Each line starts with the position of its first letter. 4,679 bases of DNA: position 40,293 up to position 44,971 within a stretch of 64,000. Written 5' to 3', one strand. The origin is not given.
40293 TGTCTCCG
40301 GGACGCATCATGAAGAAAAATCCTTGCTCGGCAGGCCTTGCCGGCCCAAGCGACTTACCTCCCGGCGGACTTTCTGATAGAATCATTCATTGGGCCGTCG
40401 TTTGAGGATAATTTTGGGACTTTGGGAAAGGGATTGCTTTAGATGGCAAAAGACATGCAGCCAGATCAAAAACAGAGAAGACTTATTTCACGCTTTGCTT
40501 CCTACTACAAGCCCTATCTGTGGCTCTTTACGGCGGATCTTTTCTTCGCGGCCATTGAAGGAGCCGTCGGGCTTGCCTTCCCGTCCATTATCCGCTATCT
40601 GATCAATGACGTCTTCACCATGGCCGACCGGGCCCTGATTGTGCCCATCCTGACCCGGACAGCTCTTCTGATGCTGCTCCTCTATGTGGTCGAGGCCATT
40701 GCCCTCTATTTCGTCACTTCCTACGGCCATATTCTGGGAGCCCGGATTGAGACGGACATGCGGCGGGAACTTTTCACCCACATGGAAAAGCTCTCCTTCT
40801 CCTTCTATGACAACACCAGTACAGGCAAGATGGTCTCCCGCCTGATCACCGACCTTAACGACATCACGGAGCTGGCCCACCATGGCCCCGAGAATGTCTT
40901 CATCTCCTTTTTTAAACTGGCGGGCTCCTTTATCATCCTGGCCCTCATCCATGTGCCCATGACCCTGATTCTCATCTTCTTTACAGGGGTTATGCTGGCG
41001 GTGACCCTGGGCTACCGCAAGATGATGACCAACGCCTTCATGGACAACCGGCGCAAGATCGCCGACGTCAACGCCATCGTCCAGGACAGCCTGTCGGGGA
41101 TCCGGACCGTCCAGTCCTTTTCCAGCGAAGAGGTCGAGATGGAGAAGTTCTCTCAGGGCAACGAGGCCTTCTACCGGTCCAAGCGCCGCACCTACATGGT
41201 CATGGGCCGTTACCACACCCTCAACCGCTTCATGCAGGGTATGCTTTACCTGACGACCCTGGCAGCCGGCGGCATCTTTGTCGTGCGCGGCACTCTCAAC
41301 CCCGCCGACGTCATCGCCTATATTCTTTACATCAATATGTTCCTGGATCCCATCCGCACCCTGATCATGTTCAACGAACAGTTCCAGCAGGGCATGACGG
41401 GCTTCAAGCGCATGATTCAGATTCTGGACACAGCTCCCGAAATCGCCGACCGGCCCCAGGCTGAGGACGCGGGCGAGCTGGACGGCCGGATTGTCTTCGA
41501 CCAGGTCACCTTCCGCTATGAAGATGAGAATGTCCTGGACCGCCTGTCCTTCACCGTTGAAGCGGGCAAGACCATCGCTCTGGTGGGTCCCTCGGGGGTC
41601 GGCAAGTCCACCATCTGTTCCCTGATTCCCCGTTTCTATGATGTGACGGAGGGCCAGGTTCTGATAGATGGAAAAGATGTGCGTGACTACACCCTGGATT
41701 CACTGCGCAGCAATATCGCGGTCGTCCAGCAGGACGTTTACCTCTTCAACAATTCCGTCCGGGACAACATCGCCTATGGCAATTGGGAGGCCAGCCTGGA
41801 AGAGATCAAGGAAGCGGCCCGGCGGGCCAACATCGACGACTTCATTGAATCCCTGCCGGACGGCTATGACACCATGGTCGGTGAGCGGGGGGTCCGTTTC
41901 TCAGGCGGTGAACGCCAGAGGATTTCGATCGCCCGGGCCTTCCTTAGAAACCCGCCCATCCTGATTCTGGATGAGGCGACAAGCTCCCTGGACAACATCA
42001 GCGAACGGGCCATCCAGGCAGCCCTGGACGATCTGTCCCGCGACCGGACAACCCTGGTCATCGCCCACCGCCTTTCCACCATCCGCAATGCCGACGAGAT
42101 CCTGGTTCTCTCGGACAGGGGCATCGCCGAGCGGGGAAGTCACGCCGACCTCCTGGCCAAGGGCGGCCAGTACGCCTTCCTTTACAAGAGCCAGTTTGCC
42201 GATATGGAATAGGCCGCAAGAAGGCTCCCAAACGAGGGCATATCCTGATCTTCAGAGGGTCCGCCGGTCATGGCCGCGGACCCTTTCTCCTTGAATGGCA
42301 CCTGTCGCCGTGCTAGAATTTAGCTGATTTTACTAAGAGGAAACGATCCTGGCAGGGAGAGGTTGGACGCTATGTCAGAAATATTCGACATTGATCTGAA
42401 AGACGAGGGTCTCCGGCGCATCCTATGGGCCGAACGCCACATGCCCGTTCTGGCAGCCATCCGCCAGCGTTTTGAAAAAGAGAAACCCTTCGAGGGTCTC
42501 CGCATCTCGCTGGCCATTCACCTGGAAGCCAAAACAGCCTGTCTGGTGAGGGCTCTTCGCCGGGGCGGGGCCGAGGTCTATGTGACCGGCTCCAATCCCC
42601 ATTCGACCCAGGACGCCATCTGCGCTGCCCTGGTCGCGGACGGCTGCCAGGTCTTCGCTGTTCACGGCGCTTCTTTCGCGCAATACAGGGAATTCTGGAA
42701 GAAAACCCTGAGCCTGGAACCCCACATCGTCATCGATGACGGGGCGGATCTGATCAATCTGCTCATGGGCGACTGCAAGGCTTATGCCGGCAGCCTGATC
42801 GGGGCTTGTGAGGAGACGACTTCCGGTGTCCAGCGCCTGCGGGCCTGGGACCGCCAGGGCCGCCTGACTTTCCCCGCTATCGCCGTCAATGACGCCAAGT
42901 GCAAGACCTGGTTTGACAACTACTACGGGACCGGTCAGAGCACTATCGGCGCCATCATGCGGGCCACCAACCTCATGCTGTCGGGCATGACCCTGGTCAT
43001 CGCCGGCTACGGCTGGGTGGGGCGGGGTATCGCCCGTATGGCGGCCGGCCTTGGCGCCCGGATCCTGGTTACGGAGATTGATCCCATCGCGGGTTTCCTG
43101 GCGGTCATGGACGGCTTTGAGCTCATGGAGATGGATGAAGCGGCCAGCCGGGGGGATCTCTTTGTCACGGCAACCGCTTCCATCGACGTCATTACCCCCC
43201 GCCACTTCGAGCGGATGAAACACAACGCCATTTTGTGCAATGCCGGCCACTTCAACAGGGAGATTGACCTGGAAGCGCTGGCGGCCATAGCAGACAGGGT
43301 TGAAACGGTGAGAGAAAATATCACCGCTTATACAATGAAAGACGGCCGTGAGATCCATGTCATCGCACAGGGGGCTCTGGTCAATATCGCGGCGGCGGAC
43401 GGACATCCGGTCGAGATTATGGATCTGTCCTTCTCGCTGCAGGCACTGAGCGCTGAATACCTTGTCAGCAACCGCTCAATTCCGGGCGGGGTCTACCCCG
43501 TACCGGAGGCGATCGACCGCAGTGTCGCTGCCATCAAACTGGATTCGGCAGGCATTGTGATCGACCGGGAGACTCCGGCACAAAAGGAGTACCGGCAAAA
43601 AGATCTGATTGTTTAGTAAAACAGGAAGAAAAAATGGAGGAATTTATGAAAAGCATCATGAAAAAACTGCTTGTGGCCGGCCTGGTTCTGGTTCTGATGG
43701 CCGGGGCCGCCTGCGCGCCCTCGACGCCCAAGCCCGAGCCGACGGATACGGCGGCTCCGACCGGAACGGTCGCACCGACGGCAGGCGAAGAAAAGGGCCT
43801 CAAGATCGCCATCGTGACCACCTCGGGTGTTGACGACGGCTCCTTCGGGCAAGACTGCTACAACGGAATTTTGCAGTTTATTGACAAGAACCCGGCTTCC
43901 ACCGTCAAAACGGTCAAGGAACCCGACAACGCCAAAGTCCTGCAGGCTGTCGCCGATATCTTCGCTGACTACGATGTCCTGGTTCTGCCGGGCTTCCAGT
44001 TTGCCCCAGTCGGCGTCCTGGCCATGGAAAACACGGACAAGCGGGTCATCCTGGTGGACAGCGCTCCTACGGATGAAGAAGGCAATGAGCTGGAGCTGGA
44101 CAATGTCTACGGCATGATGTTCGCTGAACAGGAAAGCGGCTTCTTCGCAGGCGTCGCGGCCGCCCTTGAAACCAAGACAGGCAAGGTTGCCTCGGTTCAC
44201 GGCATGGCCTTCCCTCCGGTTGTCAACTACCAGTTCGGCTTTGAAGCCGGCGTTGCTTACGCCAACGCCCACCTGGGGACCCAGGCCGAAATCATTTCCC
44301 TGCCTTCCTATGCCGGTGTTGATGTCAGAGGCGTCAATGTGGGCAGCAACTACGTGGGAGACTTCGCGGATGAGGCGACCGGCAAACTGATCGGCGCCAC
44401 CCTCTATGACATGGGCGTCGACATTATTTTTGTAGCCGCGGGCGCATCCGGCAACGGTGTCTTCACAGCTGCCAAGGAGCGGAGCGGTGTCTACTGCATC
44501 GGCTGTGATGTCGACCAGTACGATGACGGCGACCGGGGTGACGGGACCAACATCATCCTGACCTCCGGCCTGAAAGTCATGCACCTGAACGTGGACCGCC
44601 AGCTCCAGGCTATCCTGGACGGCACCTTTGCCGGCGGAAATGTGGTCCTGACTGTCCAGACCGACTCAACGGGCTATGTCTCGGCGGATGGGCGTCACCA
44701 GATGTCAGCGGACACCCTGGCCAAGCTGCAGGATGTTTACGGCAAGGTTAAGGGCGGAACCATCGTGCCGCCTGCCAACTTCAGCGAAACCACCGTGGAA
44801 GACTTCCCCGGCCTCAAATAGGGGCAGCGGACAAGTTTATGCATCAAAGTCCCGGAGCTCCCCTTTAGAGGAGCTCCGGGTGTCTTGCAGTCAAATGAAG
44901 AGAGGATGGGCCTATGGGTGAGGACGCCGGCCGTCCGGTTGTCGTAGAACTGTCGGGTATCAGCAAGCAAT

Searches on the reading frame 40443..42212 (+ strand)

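Call 35: search_protein_families(library=pfam, max_evalue=0.00001, proteins=[window:40443-42212:+])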
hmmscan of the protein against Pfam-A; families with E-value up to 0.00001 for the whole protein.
window:40443-42212:+ (589 aa): 3 families
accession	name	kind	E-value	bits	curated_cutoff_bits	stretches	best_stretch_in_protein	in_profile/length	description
PF00664.28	ABC_membrane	-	2.9e-44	152.2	28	1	33-303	5-273/274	ABC transporter transmembrane region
PF00005.33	ABC_tran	-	6.8e-35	121.1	25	1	365-514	1-137/137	ABC transporter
PF02463.25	SMC_N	-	1.8e-06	28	40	0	404-555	109-210/220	RecF/RecN/SMC N terminal domain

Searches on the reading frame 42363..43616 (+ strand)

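Call 35: search_protein_families(library=pfam, max_evalue=0.00001, proteins=[window:42363-43616:+])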
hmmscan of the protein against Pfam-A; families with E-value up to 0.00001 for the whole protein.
window:42363-43616:+ (417 aa): 3 families
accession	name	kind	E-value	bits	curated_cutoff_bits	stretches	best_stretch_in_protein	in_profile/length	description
PF00670.27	AdoHcyase_NAD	-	1.2e-51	175.5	27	1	186-346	1-161/162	S-adenosyl-L-homocysteine hydrolase, NAD binding domain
PF05221.23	AdoHcyase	-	9.3e-48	163.3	25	2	7-136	4-138/299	S-adenosyl-L-homocysteine hydrolase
PF02826.25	2-Hacid_dh_C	-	3.3e-09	36.8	25.1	1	204-307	32-138/178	D-isomer specific 2-hydroxyacid dehydrogenase, NAD binding domain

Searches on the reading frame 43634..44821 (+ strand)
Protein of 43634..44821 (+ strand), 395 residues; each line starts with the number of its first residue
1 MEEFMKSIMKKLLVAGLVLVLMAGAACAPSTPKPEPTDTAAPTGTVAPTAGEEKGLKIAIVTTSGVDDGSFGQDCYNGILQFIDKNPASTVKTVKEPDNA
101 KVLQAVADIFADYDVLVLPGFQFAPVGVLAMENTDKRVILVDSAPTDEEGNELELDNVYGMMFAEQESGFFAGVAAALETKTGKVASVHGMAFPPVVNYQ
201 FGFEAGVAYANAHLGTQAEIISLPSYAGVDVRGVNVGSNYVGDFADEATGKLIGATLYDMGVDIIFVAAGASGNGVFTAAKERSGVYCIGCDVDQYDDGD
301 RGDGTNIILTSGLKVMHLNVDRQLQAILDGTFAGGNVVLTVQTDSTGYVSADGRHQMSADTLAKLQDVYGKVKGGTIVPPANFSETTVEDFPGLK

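Call 36: search_protein_families(library=pfam, max_evalue=0.00001, proteins=[window:43634-44821:+])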
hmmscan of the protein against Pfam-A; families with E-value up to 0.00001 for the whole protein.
window:43634-44821:+ (395 aa): 1 family
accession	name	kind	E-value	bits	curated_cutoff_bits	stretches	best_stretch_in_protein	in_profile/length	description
PF02608.20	Bmp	-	8.1e-36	124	24.1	2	57-216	3-158/301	ABC transporter substrate-binding protein PnrA-like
